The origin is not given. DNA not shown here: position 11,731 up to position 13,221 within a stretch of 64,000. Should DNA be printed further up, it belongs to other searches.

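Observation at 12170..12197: Heptanucleotide tandem repeat (YTGGAGG x4) inside gmd is a potential slipped-strand phase-variation switch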

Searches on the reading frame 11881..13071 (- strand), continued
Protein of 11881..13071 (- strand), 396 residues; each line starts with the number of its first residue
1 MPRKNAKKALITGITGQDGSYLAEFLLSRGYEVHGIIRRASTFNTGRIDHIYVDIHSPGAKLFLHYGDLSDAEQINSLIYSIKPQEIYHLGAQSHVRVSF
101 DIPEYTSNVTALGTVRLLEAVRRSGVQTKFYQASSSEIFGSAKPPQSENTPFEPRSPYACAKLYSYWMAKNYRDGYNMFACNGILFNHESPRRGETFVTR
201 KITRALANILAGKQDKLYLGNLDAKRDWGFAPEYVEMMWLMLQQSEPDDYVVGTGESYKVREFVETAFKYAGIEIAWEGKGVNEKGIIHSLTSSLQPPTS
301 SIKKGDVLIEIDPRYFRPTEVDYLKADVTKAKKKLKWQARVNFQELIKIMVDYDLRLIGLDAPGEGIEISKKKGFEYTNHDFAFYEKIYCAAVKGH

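Call 57: find_homologous_proteins(query=L008:3980-5170:+, max_evalue=1e-100)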
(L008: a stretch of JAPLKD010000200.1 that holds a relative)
Query L008:3980-5170:+ (397 aa): 7999 proteins with E <= 1e-100 among 8000 candidates; the best 120 are listed.
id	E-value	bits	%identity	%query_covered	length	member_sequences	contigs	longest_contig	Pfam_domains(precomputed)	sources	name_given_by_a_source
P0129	1.2e-267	905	100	98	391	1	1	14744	PF04321.24,PF16363.12,PF01370.28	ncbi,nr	ncbi:MAG: GDP-mannose 4,6-dehydratase [Proteobacteria bacterium]|nr:GDP-mannose 4,6-dehydratase [Pse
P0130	1.5e-247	839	93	98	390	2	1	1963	PF04321.24,PF16363.12,PF01370.28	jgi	jgi:GDPmannose 4,6-dehydratase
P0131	1.7e-241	819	91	98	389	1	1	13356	PF04321.24,PF16363.12,PF01370.28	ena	-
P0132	5.9e-239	811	91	98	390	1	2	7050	PF16363.12,PF01370.28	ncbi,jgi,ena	-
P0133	4.8e-231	784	86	98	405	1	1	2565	PF04321.24,PF16363.12,PF01370.28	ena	-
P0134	7.5e-230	781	85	98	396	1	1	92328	PF04321.24,PF16363.12,PF01370.28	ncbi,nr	ncbi:MAG: GDP-mannose 4,6-dehydratase [Proteobacteria bacterium]|nr:GDP-mannose 4,6-dehydratase [Pse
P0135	6.8e-228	774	85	98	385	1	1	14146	PF04321.24,PF16363.12,PF01370.28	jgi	-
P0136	2.1e-225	766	84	97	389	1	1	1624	PF04321.24,PF16363.12,PF01370.28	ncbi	-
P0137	9.9e-224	760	84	98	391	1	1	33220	PF04321.24,PF16363.12,PF01370.28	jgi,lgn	jgi:GDPmannose 4,6-dehydratase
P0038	1.0e-223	760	84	98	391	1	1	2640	PF04321.24,PF16363.12,PF01370.28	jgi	-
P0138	1.8e-223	760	81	98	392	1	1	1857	PF16363.12,PF01370.28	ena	-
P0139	9.9e-223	757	84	98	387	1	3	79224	PF04321.24,PF16363.12,PF01370.28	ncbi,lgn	-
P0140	4.9e-222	755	82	98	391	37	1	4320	PF16363.12,PF01370.28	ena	-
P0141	5.6e-221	751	81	98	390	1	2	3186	PF04321.24,PF16363.12,PF01370.28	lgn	-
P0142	9.5e-221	751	81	98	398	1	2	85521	PF04321.24,PF16363.12,PF01370.28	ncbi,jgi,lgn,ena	-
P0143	3.5e-220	749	81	98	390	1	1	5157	PF04321.24,PF16363.12,PF01370.28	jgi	-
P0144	3.8e-220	749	82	98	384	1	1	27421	PF04321.24,PF16363.12,PF01370.28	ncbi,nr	ncbi:MAG: GDP-mannose 4,6-dehydratase [Syntrophales bacterium]|nr:GDP-mannose 4,6-dehydratase [Syntr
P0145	6.8e-220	748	81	98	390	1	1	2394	PF04321.24,PF16363.12,PF01370.28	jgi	-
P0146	1.3e-219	747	82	97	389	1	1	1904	PF16363.12,PF01370.28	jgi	-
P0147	2.8e-219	746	81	98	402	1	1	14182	PF04321.24,PF16363.12,PF01370.28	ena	-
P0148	4.8e-219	745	79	98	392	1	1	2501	PF16363.12,PF01370.28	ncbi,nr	ncbi:MAG: GDP-mannose 4,6-dehydratase [Proteobacteria bacterium]|nr:GDP-mannose 4,6-dehydratase [Pse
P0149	7.1e-219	744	82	98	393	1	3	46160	PF04321.24,PF16363.12,PF01370.28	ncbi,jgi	jgi:GDPmannose 4,6-dehydratase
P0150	1.4e-218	743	83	98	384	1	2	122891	PF16363.12,PF01370.28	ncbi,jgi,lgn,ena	-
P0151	2.2e-218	743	81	98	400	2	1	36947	PF16363.12,PF01370.28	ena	-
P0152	7.4e-218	741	79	98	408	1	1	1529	PF04321.24,PF16363.12,PF01370.28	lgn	-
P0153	8.4e-218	741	82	98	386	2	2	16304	PF04321.24,PF16363.12,PF01370.28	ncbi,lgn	ncbi:MAG: GDP-mannose 4,6-dehydratase [Candidatus Bathyarchaeia archaeon]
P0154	2.4e-217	739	81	98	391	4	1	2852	PF16363.12,PF01370.28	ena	-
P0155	2.9e-217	739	81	98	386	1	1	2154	PF04321.24,PF16363.12,PF01370.28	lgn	-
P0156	3.9e-217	739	79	98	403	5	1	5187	PF04321.24,PF16363.12,PF01370.28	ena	-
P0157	6.0e-217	738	80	98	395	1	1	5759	PF04321.24,PF16363.12,PF01370.28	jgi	-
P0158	6.2e-217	738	80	98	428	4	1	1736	PF16363.12,PF01370.28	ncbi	-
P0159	6.5e-217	738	81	98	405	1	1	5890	PF04321.24,PF16363.12,PF01370.28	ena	-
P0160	2.6e-216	736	81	98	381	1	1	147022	PF04321.24,PF16363.12,PF01370.28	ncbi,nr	ncbi:MAG: GDP-mannose 4,6-dehydratase [Syntrophales bacterium]|nr:GDP-mannose 4,6-dehydratase [Syntr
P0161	2.7e-216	736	79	98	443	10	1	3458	PF04321.24,PF16363.12,PF01370.28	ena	-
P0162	4.6e-216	735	79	98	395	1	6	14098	PF04321.24,PF16363.12,PF01370.28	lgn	-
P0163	6.0e-216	735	79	98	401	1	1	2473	PF04321.24,PF16363.12,PF01370.28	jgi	-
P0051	6.5e-216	735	80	98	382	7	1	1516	PF04321.24,PF16363.12,PF01370.28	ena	-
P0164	3.5e-215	732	80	97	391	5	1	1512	PF16363.12,PF01370.28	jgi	-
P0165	1.5e-214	730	82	98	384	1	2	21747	PF04321.24,PF16363.12,PF01370.28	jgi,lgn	jgi:GDPmannose 4,6-dehydratase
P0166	1.3e-213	727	81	96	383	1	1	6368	PF04321.24,PF16363.12,PF01370.28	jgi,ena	-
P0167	3.1e-213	726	79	97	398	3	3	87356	PF04321.24,PF16363.12,PF01370.28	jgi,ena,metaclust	metaclust:\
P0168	1.4e-212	724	80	97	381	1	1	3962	PF04321.24,PF16363.12,PF01370.28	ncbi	-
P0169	1.9e-212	723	77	98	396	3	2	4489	PF04321.24,PF16363.12,PF01370.28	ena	-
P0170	4.9e-212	722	77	98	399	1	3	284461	PF04321.24,PF16363.12,PF01370.28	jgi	jgi:GDPmannose 4,6-dehydratase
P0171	2.6e-211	719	77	98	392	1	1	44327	PF04321.24,PF16363.12,PF01370.28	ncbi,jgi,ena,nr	ncbi:MAG TPA: GDP-mannose 4,6-dehydratase [Syntrophorhabdaceae bacterium]|nr:GDP-mannose 4,6-dehydra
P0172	1.1e-210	717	78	98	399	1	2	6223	PF16363.12,PF01370.28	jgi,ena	-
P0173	2.2e-210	716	78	97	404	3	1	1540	PF04321.24,PF16363.12,PF01370.28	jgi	jgi:GDPmannose 4,6-dehydratase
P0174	2.2e-210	716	77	98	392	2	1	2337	PF04321.24,PF16363.12,PF01370.28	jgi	-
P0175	3.6e-210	716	79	98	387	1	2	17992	PF04321.24,PF16363.12,PF01370.28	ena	-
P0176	3.6e-210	716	79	97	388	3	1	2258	PF04321.24,PF16363.12,PF01370.28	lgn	-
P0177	4.1e-210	716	77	98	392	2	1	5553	PF04321.24,PF16363.12,PF01370.28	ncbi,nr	ncbi:MAG: GDP-mannose 4,6-dehydratase [Desulfobacca sp.]|nr:GDP-mannose 4,6-dehydratase [Desulfobacc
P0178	4.8e-210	715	80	97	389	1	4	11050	PF04321.24,PF16363.12,PF01370.28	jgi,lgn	-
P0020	9.4e-210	714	78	98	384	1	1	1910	PF04321.24,PF16363.12,PF01370.28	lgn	-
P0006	1.2e-209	714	79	98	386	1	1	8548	PF04321.24,PF16363.12,PF01370.28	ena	-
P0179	2.5e-209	713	78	97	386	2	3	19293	PF04321.24,PF16363.12,PF01370.28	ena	-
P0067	2.6e-209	713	78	98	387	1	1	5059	PF04321.24,PF16363.12,PF01370.28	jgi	-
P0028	4.0e-209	712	78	98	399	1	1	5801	PF04321.24,PF16363.12,PF01370.28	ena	-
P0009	5.1e-209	712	78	98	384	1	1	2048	PF04321.24,PF16363.12,PF01370.28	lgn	-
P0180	6.1e-209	712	77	98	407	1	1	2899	PF04321.24,PF16363.12,PF01370.28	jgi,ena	-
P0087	6.4e-209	712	78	98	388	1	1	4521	PF04321.24,PF16363.12,PF01370.28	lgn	-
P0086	6.6e-209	712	78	98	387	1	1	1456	PF04321.24,PF16363.12,PF01370.28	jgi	jgi:GDPmannose 4,6-dehydratase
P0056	1.1e-208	711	78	98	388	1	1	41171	PF04321.24,PF16363.12,PF01370.28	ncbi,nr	ncbi:MAG: GDP-mannose 4,6-dehydratase [Nitrospirae bacterium]|nr:GDP-mannose 4,6-dehydratase [Nitros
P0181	1.2e-208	711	76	98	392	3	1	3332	PF04321.24,PF16363.12,PF01370.28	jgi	-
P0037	1.3e-208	711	77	98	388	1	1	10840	PF04321.24,PF16363.12,PF01370.28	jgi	jgi:GDPmannose 4,6-dehydratase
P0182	1.8e-208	710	76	98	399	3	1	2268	PF16363.12,PF01370.28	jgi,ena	-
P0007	2.7e-208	710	78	98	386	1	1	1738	PF04321.24,PF16363.12,PF01370.28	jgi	-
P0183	2.9e-208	709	77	97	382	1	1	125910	PF04321.24,PF16363.12,PF01370.28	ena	-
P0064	3.5e-208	709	78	98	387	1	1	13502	PF04321.24,PF16363.12,PF01370.28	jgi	-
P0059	3.8e-208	709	78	98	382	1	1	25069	PF04321.24,PF16363.12,PF01370.28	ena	-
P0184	4.4e-208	709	78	96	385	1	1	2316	PF04321.24,PF16363.12,PF01370.28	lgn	-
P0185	5.8e-208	708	78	98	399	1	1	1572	PF16363.12,PF01370.28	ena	-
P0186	7.0e-208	708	78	97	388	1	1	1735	PF04321.24,PF16363.12,PF01370.28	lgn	-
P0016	7.7e-208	708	78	98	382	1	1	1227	PF04321.24,PF16363.12,PF01370.28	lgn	-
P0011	9.2e-208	708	78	98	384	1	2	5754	PF04321.24,PF16363.12,PF01370.28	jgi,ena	-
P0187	9.6e-208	708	76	98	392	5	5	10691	PF04321.24,PF16363.12,PF01370.28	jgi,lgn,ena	jgi:GDPmannose 4,6-dehydratase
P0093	1.1e-207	708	77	98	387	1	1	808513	PF04321.24,PF16363.12,PF01370.28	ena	-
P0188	1.3e-207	707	77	98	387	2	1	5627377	PF04321.24,PF16363.12,PF01370.28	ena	-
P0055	1.4e-207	707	78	98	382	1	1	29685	PF04321.24,PF16363.12,PF01370.28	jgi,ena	-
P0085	1.4e-207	707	77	98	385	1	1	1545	PF04321.24,PF16363.12,PF01370.28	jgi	-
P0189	1.4e-207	707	77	98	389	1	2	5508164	PF16363.12,PF01370.28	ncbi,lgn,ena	-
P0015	1.7e-207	707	78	98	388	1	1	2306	PF04321.24,PF16363.12,PF01370.28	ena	-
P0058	1.8e-207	707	77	98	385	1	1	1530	PF04321.24,PF16363.12,PF01370.28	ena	-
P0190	2.2e-207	707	78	97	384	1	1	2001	PF04321.24,PF16363.12,PF01370.28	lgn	-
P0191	2.5e-207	706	75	98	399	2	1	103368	PF04321.24,PF16363.12,PF01370.28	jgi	jgi:GDPmannose 4,6-dehydratase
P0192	2.7e-207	706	78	97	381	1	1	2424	PF16363.12,PF01370.28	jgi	-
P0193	3.2e-207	706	75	98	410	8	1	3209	PF04321.24,PF16363.12,PF01370.28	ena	-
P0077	3.4e-207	706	77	98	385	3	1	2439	PF04321.24,PF16363.12,PF01370.28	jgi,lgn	-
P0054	4.4e-207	706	78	97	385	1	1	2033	PF04321.24,PF16363.12,PF01370.28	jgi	-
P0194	4.7e-207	705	77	98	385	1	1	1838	PF04321.24,PF16363.12,PF01370.28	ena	-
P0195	5.0e-207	705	80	96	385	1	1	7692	PF04321.24,PF16363.12,PF01370.28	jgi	jgi:GDPmannose 4,6-dehydratase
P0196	5.2e-207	705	75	98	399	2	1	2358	PF04321.24,PF16363.12,PF01370.28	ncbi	-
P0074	8.3e-207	705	77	98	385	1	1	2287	PF04321.24,PF16363.12,PF01370.28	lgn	-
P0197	8.4e-207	705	77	98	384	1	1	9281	PF04321.24,PF16363.12,PF01370.28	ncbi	ncbi:MAG: GDP-mannose 4,6-dehydratase [Nitrospirota bacterium]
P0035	9.6e-207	704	78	98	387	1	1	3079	PF04321.24,PF16363.12,PF01370.28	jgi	jgi:GDPmannose 4,6-dehydratase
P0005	9.8e-207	704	78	98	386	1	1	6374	PF04321.24,PF16363.12,PF01370.28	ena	-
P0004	1.0e-206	704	78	98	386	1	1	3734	PF04321.24,PF16363.12,PF01370.28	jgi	-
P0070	1.0e-206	704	76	99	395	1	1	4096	PF04321.24,PF16363.12,PF01370.28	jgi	jgi:GDPmannose 4,6-dehydratase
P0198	1.1e-206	704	77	98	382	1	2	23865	PF04321.24,PF16363.12,PF01370.28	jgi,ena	-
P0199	1.1e-206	704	79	98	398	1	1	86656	PF04321.24,PF16363.12,PF01370.28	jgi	jgi:GDPmannose 4,6-dehydratase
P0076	1.1e-206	704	77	98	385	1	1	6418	PF04321.24,PF16363.12,PF01370.28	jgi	-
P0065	1.2e-206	704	78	97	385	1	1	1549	PF04321.24,PF16363.12,PF01370.28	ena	-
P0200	1.2e-206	704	79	96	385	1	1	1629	PF04321.24,PF16363.12,PF01370.28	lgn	-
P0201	1.5e-206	704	76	98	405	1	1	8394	PF04321.24,PF16363.12,PF01370.28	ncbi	-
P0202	1.5e-206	704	76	98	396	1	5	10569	PF04321.24,PF16363.12,PF01370.28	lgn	-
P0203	1.6e-206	704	77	98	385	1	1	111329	PF04321.24,PF16363.12,PF01370.28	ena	-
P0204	1.7e-206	704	76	98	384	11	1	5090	PF04321.24,PF16363.12,PF01370.28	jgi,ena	-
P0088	1.7e-206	704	77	98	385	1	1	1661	PF04321.24,PF16363.12,PF01370.28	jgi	-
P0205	1.8e-206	704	78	97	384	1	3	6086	PF04321.24,PF16363.12,PF01370.28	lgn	-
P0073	2.2e-206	703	77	98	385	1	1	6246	PF04321.24,PF16363.12,PF01370.28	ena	-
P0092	2.2e-206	703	77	98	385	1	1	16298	PF04321.24,PF16363.12,PF01370.28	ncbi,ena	-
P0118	2.2e-206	703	77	98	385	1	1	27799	PF04321.24,PF16363.12,PF01370.28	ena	-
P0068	2.2e-206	703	77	98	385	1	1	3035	PF04321.24,PF16363.12,PF01370.28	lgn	-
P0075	2.3e-206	703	77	98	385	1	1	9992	PF04321.24,PF16363.12,PF01370.28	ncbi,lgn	-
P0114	2.3e-206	703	77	98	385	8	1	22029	PF04321.24,PF16363.12,PF01370.28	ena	-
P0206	2.4e-206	703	77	98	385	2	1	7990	PF04321.24,PF16363.12,PF01370.28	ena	-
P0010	2.6e-206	703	76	98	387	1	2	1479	PF04321.24,PF16363.12,PF01370.28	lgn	-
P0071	3.0e-206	703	75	99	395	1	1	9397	PF04321.24,PF16363.12,PF01370.28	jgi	jgi:GDPmannose 4,6-dehydratase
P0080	3.0e-206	703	77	98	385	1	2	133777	PF04321.24,PF16363.12,PF01370.28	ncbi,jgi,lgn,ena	ncbi:MAG: GDP-mannose 4,6-dehydratase [Thermodesulfovibrionales bacterium]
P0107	3.2e-206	703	77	98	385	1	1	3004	PF04321.24,PF16363.12,PF01370.28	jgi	jgi:GDPmannose 4,6-dehydratase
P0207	4.0e-206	702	76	98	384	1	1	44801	PF16363.12,PF01370.28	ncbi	-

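Call 60: find_encoding_contigs(protein=P0151, flank=5000, max_places=4)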
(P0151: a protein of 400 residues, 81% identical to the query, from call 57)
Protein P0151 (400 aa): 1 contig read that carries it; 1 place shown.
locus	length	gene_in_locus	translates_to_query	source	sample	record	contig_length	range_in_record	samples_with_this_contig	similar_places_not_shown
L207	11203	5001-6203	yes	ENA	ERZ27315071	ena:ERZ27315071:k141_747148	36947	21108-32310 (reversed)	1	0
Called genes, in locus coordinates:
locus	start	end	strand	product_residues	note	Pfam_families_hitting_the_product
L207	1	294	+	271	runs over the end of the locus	PF00656:Peptidase_C14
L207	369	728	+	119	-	PF05635:23S_rRNA_IVP, PF22296:bAvd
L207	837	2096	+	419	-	PF13173:AAA_14, PF13635:DUF4143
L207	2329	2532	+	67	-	-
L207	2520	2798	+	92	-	PF05016:ParE_toxin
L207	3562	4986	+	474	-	PF00483:NTP_transferase, PF12804:NTP_transf_3 (weak), PF22640:ManC_GMP_beta-helix, PF01050:MannoseP_isomer, PF07883:Cupin_2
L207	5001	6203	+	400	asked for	PF01370:Epimerase, PF16363:GDP_Man_Dehyd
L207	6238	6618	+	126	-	PF05635:23S_rRNA_IVP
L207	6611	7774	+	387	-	PF01370:Epimerase, PF02719:Polysacc_synt_2 (faint), PF04321:RmlD_sub_bind (weak), PF16363:GDP_Man_Dehyd, PF01370:Epimerase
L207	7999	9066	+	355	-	PF01073:3Beta_HSD, PF01370:Epimerase, PF02719:Polysacc_synt_2 (faint), PF04321:RmlD_sub_bind (weak), PF07993:NAD_binding_4 (weak), PF16363:GDP_Man_Dehyd, PF01370:Epimerase, PF16363:GDP_Man_Dehyd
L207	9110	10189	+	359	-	PF00465:Fe-ADH, PF25137:ADH_Fe_C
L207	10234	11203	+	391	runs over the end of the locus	PF00155:Aminotran_1_2 (weak), PF00266:Aminotran_5, PF01041:DegT_DnrJ_EryC1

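Call 61: find_encoding_contigs(protein=P0165, flank=5000, max_places=4)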
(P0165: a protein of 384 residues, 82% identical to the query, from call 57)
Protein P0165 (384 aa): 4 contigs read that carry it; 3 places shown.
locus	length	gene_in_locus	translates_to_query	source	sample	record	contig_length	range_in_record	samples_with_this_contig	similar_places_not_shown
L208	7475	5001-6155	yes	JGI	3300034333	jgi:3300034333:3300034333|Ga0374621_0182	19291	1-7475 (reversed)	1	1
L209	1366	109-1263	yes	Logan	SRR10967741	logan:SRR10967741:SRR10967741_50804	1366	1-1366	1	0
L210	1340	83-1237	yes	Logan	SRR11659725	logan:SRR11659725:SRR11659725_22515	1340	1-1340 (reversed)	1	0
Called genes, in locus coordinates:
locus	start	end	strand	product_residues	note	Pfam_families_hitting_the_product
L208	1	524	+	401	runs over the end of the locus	PF13742:tRNA_anti_2, PF01336:tRNA_anti-codon, PF02601:Exonuc_VII_L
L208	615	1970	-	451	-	PF03446:NAD_binding_2, PF03721:UDPG_MGDP_dh_N, PF00984:UDPG_MGDP_dh, PF03720:UDPG_MGDP_dh_C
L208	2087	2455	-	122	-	PF05635:23S_rRNA_IVP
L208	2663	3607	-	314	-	PF04773:FecR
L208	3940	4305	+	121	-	PF05635:23S_rRNA_IVP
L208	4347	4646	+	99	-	PF01047:MarR, PF12802:MarR_2, PF13412:HTH_24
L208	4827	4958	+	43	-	-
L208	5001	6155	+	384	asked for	PF01370:Epimerase, PF04321:RmlD_sub_bind (weak), PF16363:GDP_Man_Dehyd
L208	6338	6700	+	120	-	PF13366:PDDEXK_3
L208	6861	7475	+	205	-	?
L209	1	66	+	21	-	?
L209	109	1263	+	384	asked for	PF01370:Epimerase, PF04321:RmlD_sub_bind (weak), PF16363:GDP_Man_Dehyd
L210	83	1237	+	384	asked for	PF01370:Epimerase, PF04321:RmlD_sub_bind (weak), PF16363:GDP_Man_Dehyd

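Call 62: list_cluster_members(proteins=[P0140, P0151, P0167, P0161, P0156, P0173, P0130, P0159, P0165, P0193])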
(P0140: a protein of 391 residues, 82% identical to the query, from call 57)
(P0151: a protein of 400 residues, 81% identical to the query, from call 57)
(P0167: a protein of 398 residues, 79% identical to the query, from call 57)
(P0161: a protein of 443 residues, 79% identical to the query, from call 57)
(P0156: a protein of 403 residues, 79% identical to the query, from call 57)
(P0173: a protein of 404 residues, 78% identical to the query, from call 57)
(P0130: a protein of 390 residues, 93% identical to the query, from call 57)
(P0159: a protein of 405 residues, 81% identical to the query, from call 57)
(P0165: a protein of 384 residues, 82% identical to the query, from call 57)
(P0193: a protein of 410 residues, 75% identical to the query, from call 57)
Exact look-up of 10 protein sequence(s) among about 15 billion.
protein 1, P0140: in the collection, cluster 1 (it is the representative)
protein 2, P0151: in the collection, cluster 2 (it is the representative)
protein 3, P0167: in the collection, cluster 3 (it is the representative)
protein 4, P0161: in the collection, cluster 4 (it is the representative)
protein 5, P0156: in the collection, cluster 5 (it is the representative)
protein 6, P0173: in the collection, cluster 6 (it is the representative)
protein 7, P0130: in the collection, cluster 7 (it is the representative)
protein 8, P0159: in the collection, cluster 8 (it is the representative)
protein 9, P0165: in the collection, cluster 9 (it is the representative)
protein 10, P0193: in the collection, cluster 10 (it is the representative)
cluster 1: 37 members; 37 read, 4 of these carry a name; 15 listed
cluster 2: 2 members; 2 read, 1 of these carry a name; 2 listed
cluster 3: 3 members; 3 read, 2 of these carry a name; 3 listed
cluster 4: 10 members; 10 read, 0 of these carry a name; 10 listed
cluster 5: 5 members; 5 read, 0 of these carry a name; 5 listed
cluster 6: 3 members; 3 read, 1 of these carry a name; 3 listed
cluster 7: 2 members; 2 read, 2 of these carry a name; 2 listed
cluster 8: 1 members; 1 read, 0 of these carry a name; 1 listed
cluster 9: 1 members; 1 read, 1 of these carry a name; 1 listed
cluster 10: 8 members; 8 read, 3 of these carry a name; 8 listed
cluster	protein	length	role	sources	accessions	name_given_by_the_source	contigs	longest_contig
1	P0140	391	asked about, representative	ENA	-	-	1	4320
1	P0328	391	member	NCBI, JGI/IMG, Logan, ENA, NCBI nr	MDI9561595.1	MAG: GDP-mannose 4,6-dehydratase [Pseudomonadota bacterium] | GDPmannose 4,6-dehydratase | GDP-mannose 4,6-dehydratase [Pseudomonadota bacterium]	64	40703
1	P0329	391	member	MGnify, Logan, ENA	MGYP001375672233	FL=1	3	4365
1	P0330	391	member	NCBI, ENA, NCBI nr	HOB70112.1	MAG TPA: GDP-mannose 4,6-dehydratase [Syntrophorhabdaceae bacterium] | GDP-mannose 4,6-dehydratase [Syntrophorhabdaceae bacterium]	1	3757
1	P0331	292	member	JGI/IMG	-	GDPmannose 4,6-dehydratase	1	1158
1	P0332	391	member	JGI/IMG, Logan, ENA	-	-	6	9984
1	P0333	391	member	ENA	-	-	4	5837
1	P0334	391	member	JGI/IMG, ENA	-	-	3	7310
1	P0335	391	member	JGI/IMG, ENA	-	-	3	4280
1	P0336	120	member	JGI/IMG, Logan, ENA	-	-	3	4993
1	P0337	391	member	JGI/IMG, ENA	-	-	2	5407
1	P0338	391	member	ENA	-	-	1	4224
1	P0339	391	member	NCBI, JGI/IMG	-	-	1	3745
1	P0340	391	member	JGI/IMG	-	-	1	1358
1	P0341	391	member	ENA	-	-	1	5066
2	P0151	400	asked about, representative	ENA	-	-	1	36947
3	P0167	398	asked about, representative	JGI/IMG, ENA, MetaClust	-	\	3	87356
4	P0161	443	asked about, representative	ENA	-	-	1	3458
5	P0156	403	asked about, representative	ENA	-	-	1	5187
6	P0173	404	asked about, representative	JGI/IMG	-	GDPmannose 4,6-dehydratase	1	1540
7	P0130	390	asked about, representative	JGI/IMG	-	GDPmannose 4,6-dehydratase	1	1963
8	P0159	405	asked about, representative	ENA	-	-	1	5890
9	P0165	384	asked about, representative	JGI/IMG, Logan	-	GDPmannose 4,6-dehydratase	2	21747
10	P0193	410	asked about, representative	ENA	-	-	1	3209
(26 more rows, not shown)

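Call 67: search_protein_families(library=ncbifam, proteins=[window:11881-13071:-], max_evalue=1e-10)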
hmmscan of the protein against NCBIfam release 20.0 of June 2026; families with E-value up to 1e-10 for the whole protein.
window:11881-13071:- (396 aa): 7 families
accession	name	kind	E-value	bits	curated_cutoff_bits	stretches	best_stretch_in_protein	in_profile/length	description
TIGR01472.1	gmd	equivalog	4.9e-168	558.6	415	1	7-357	1-341/342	GDP-mannose 4,6-dehydratase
TIGR04180.1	EDH_00030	hypoth_equivalog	4.9e-27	94.8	475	1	10-247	2-230/297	NAD-dependent 4,6-dehydratase LegB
TIGR01181.1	dTDP_gluc_dehyt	equivalog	6e-27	94.6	365.1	1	9-353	2-310/321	dTDP-glucose 4,6-dehydratase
TIGR02622.1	CDP_4_6_dhtase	equivalog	3.5e-23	82.3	278.45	1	6-128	4-122/352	CDP-glucose 4,6-dehydratase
TIGR01179.1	galE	equivalog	7.1e-20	71.1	262.3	1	9-278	2-282/332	UDP-glucose 4-epimerase GalE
NF007582.0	PRK10217.1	equivalog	3.2e-12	46.2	698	1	7-267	2-266/355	dTDP-glucose 4,6-dehydratase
NF007490.0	PRK10084.1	subfamily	5.3e-11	42.1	649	0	9-264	3-270/361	dTDP-glucose 4,6-dehydratase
